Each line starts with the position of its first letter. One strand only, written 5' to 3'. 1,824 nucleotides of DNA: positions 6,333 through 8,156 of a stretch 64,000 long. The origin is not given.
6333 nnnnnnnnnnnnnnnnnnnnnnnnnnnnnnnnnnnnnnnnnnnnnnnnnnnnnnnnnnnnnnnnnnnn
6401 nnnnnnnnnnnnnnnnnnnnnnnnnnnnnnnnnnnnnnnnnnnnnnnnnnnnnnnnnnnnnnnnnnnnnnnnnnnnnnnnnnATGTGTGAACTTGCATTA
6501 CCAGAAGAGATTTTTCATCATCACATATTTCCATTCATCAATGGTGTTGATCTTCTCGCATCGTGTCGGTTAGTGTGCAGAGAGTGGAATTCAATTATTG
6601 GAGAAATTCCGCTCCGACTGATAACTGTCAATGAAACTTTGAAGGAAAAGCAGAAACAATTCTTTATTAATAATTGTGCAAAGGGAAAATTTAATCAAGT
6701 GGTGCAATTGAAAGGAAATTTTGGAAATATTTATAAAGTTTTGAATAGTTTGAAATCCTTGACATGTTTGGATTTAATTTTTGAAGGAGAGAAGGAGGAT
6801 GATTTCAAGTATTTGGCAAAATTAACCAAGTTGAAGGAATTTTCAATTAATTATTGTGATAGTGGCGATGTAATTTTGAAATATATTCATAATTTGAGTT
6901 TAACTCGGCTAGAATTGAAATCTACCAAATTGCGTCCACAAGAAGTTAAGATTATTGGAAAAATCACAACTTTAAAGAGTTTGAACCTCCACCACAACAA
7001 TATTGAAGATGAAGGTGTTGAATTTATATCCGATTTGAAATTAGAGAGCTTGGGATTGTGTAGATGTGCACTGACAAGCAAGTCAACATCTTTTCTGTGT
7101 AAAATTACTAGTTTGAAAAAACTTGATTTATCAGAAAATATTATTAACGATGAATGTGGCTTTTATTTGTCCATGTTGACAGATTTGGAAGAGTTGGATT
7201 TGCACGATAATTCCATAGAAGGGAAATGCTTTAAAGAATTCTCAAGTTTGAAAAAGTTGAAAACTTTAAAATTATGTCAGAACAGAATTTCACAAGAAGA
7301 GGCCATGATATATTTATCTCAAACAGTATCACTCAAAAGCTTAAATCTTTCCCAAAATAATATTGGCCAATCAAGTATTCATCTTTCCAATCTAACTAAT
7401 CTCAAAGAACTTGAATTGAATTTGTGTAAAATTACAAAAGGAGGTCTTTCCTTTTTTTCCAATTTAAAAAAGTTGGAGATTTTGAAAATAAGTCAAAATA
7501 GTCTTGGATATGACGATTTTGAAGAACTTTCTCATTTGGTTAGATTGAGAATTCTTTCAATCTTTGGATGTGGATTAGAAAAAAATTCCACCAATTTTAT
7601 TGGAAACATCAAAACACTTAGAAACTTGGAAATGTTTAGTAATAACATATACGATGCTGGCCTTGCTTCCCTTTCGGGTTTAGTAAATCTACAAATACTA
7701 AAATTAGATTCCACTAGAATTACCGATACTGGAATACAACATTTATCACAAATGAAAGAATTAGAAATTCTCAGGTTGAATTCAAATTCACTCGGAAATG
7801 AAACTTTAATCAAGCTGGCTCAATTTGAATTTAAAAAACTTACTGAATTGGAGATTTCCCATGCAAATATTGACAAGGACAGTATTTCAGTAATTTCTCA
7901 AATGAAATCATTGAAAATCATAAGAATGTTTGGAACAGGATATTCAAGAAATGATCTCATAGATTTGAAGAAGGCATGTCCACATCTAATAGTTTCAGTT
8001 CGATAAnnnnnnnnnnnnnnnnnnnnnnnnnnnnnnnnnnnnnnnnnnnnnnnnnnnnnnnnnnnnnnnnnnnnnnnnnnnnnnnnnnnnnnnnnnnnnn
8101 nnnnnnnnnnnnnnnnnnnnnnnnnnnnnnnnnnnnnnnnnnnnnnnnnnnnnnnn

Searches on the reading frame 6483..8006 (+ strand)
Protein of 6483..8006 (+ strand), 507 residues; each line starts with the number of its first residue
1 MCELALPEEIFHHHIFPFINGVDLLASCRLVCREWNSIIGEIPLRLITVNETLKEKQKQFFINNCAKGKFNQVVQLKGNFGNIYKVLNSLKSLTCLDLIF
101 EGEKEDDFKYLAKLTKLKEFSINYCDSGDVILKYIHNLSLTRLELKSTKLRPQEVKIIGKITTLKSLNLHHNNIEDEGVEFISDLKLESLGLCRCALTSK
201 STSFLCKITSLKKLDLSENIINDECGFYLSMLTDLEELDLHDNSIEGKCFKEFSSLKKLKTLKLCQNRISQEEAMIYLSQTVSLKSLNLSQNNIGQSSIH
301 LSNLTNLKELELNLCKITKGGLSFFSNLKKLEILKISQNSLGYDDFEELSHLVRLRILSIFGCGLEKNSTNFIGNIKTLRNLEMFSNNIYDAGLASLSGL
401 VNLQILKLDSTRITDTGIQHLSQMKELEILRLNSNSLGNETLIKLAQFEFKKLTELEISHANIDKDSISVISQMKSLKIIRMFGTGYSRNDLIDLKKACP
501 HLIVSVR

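Call 8: search_protein_families(library=pfam, proteins=[window:6483-8006:+], max_evalue=0.01)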
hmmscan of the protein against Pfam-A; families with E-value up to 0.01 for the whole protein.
window:6483-8006:+ (507 aa): 12 families
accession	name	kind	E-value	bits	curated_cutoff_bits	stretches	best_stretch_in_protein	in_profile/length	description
PF13855.12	LRR_8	-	2.5e-21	75.7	27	4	305-365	1-61/61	Leucine rich repeat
PF12799.13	LRR_4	-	3.9e-18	65.5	27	3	209-245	1-39/44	Leucine Rich repeats (2 copies)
PF13516.12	LRR_6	-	5.1e-18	64.1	23.4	1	162-182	3-23/24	Leucine Rich repeat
PF23598.1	LRR_14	-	5.3e-17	62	40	3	345-486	39-178/353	Leucine-rich repeat region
PF00560.39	LRR_1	-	2.5e-11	41.8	20.6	0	235-256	2-23/23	Leucine Rich Repeat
PF25013.1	LRR_Zer-1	-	1.2e-07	32.4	27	0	110-174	3-66/137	Zer-1-like, Leucine-rich repeats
PF24758.1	LRR_At5g56370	-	1e-06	29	27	0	233-302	37-106/227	FBD-associated F-box protein At5g56370, LRR repeats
PF12937.12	F-box-like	-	1.3e-06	28.5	24.3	1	5-39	3-35/47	F-box-like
PF23622.1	LRR_At1g61320_AtMIF1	-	1.4e-06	28.4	26.9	0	252-291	87-126/384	At1g61320/AtMIF1, LRR domain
PF00646.38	F-box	-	0.00012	22.3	20.5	0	22-41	19-37/43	F-box domain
PF07723.19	LRR_2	-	0.00061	20.7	20.9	0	164-179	2-18/26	Leucine Rich Repeat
PF14580.12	LRR_9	-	0.0087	16.1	30.5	1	233-311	42-116/175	Leucine-rich repeat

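Call 18: find_encoding_contigs(protein=window:6483-8006:+, flank=10000)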
Protein window:6483-8006:+ (507 aa): no gene with exactly this product is on record in the collection.
